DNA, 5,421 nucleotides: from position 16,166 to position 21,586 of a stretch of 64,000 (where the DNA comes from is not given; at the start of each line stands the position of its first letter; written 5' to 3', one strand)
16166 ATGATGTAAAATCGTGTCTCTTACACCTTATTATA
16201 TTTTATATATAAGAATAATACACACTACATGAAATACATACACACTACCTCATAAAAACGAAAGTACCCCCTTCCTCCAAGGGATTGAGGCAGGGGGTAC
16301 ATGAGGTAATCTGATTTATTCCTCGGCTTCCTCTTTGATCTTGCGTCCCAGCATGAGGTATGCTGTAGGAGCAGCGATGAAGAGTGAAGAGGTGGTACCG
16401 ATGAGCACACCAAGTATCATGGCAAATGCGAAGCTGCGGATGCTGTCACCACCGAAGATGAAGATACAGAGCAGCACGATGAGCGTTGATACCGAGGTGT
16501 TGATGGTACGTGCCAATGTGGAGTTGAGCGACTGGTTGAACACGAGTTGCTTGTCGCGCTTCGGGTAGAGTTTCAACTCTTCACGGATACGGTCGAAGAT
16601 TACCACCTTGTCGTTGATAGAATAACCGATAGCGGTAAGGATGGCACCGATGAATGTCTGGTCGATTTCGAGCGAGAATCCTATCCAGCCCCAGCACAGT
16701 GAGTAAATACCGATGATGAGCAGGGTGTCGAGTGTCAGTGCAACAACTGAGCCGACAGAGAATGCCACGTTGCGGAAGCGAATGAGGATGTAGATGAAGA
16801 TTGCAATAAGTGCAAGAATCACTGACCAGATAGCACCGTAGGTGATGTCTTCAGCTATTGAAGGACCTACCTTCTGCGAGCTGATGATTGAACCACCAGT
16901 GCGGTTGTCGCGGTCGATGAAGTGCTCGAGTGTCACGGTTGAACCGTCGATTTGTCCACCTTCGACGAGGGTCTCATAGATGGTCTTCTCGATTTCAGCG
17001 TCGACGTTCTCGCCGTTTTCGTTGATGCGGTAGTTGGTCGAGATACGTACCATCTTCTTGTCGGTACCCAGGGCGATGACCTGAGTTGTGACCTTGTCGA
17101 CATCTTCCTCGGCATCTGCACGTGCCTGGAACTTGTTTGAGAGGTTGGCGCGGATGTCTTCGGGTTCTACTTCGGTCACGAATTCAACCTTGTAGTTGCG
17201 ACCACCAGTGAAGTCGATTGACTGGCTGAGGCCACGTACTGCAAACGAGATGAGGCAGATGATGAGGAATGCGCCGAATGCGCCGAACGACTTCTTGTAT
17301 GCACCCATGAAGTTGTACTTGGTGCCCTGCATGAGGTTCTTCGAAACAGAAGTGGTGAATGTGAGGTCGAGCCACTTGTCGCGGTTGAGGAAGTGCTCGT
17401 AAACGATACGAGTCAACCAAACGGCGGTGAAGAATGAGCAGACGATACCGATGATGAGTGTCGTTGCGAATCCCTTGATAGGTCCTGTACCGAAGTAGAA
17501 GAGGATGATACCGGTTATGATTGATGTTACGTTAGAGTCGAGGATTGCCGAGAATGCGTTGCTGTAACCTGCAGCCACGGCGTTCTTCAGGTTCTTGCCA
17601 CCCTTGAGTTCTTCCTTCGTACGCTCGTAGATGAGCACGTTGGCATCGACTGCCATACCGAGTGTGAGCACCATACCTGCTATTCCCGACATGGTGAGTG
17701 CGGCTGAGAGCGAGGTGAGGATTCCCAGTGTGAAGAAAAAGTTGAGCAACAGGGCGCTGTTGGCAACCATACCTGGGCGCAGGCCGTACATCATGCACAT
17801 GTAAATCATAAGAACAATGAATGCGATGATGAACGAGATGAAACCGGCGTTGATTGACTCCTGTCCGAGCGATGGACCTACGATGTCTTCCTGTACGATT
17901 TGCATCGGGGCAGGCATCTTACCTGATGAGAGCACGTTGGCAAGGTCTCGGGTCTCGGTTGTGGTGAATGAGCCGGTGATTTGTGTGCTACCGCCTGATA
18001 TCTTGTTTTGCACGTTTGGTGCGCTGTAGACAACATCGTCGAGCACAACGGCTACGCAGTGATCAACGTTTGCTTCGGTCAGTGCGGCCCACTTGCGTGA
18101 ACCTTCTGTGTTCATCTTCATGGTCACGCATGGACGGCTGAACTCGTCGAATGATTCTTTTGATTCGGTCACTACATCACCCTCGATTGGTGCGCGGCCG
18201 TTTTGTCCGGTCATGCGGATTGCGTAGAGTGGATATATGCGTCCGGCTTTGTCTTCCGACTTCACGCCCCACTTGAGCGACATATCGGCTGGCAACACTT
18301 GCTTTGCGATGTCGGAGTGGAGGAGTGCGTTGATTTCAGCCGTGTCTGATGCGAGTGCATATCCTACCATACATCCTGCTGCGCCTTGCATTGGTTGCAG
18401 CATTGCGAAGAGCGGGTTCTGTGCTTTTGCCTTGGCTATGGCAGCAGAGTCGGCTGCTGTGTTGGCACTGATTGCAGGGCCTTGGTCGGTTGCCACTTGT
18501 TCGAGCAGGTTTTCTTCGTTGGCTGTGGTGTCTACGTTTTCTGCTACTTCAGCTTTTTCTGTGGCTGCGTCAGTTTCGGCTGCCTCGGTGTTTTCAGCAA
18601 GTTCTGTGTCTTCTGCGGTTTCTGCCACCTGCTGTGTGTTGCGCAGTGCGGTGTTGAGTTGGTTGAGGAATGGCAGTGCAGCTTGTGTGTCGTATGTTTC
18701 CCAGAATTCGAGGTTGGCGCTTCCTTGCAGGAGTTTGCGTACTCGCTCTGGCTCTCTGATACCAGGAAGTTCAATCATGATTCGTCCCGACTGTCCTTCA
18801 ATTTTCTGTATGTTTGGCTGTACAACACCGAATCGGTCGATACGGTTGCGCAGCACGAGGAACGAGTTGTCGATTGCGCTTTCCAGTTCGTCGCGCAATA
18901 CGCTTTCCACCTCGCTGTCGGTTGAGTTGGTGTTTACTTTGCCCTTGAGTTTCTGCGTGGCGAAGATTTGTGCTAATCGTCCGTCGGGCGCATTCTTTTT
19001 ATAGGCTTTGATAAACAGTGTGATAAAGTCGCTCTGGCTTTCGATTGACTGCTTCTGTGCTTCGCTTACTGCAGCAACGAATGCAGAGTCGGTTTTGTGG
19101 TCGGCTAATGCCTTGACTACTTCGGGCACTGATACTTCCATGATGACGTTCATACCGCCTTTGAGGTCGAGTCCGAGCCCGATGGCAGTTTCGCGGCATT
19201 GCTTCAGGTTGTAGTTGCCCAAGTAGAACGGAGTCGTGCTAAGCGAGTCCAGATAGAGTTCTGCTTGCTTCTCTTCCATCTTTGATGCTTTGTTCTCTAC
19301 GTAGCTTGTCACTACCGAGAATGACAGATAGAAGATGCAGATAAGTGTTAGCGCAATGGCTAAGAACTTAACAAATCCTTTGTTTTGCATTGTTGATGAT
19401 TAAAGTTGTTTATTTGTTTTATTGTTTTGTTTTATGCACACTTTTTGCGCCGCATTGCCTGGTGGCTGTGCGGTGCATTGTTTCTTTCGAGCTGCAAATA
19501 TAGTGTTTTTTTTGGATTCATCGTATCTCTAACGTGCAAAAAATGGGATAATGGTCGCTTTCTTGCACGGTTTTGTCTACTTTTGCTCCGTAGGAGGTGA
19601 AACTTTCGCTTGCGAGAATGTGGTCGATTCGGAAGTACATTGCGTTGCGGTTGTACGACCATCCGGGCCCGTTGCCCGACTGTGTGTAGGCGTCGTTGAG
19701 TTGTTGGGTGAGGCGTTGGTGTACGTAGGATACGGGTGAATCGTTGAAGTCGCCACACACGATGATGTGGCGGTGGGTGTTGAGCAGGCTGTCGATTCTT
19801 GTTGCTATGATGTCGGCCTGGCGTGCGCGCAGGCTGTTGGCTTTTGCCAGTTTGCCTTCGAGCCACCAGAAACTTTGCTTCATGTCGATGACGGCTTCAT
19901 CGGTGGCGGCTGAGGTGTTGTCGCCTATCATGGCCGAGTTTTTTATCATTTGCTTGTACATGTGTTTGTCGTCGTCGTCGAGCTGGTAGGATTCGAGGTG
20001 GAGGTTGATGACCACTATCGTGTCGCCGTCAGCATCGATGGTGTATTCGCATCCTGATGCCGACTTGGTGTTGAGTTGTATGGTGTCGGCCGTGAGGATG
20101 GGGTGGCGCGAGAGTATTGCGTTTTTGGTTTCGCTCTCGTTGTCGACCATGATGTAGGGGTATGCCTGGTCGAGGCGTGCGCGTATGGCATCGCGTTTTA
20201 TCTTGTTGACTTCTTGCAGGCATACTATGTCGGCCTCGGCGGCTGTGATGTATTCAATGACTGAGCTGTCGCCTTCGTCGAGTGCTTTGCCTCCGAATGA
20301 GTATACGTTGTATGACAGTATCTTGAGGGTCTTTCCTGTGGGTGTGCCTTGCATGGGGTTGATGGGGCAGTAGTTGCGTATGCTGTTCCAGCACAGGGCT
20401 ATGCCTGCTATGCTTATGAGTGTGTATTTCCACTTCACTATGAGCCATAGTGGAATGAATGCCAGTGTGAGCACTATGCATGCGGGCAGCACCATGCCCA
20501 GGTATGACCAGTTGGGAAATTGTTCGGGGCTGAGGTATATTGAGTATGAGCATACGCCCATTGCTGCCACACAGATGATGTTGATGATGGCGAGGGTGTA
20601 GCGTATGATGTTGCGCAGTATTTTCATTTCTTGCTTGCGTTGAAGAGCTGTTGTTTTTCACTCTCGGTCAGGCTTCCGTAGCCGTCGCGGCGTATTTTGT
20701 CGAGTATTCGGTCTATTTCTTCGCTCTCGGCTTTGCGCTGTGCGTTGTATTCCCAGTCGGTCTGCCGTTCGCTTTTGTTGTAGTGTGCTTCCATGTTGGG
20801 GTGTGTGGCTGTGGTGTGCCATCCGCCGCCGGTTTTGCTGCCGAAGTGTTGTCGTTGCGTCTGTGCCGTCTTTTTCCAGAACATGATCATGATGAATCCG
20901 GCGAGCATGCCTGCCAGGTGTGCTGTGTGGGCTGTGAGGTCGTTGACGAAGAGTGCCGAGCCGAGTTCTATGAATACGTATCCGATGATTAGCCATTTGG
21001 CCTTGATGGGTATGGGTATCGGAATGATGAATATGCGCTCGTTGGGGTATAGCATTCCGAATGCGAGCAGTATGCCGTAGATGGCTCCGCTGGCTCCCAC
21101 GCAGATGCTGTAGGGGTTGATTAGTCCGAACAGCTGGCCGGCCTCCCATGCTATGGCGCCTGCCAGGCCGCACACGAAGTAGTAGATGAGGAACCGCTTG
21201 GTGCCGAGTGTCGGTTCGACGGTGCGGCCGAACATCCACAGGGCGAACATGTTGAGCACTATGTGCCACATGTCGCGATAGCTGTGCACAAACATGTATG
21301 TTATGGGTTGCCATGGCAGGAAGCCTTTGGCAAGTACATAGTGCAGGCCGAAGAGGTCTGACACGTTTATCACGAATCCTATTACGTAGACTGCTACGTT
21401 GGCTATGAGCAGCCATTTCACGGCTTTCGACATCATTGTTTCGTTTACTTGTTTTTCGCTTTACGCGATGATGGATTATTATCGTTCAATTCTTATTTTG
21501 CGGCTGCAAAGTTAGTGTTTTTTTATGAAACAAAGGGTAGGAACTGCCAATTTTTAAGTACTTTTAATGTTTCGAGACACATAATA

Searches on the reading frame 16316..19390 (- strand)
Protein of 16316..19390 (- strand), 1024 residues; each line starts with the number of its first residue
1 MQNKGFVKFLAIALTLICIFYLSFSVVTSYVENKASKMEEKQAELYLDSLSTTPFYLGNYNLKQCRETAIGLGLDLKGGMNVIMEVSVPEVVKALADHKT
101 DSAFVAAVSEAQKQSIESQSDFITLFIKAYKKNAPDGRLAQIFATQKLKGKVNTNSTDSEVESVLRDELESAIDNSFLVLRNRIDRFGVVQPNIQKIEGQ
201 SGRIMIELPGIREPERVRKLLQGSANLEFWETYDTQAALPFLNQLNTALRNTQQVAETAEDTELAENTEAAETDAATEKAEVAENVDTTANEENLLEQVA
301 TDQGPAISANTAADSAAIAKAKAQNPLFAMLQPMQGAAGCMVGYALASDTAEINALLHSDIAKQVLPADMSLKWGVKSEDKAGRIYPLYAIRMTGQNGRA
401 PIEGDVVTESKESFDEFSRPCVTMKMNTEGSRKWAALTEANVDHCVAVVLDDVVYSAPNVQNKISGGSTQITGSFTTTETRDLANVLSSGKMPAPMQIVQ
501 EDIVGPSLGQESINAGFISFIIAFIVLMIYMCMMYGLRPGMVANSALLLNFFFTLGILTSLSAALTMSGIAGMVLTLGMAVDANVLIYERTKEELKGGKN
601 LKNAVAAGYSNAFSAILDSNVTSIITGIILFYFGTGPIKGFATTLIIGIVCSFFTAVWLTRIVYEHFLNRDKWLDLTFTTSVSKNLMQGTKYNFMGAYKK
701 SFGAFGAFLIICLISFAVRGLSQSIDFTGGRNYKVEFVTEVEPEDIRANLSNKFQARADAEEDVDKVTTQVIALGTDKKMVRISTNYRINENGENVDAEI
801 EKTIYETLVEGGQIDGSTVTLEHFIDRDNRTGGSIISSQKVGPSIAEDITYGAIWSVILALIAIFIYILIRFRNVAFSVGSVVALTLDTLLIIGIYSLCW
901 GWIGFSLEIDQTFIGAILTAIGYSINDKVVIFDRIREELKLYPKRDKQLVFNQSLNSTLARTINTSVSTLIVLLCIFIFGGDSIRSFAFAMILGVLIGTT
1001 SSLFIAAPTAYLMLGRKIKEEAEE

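Call 43: search_protein_families(library=pfam, proteins=[window:16316-19390:-], max_evalue=0.00001)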
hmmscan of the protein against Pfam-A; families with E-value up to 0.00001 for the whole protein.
window:16316-19390:- (1024 aa): 4 families
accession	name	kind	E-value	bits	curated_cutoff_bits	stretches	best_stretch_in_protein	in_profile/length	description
PF02355.23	SecD_SecF_C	-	1.7e-71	240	20.5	2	834-1013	14-186/189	Protein export membrane protein SecD/SecF, C-terminal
PF22599.2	SecDF_P1_head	-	8.5e-27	93.8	27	1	399-494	18-114/114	SecDF, P1 head subdomain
PF21760.3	SecD_1st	-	2.1e-15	56.3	27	1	174-231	2-57/60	Protein translocase subunit SecDF, P1 domain, N-terminal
PF07549.19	Sec_GG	-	1.9e-10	40.4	20.3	1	714-739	1-26/28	SecD/SecF GG Motif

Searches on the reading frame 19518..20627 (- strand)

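Call 43: search_protein_families(library=pfam, proteins=[window:19518-20627:-], max_evalue=0.00001)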
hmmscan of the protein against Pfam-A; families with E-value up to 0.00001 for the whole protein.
window:19518-20627:- (369 aa): 1 family
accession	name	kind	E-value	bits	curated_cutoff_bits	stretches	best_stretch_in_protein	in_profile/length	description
PF03372.29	Exo_endo_phos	-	9.3e-25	88.1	24.5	1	104-359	1-225/225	Endonuclease/Exonuclease/phosphatase family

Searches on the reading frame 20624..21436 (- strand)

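Call 17: search_protein_families(library=pfam, proteins=[window:20624-21436:-])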
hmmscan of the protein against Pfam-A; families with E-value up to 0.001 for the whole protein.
window:20624-21436:- (270 aa): 3 families
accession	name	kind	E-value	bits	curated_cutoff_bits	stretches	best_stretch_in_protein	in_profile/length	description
PF01694.28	Rhomboid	-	5.2e-26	92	22.6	1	42-187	5-140/143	Rhomboid domain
PF20216.3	DUF6576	-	8.9e-13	48.6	27.3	1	227-270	4-47/47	Family of unknown function (DUF6576)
PF08551.15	DUF1751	-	0.00084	20.3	22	1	40-95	7-60/99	Eukaryotic integral membrane protein (DUF1751)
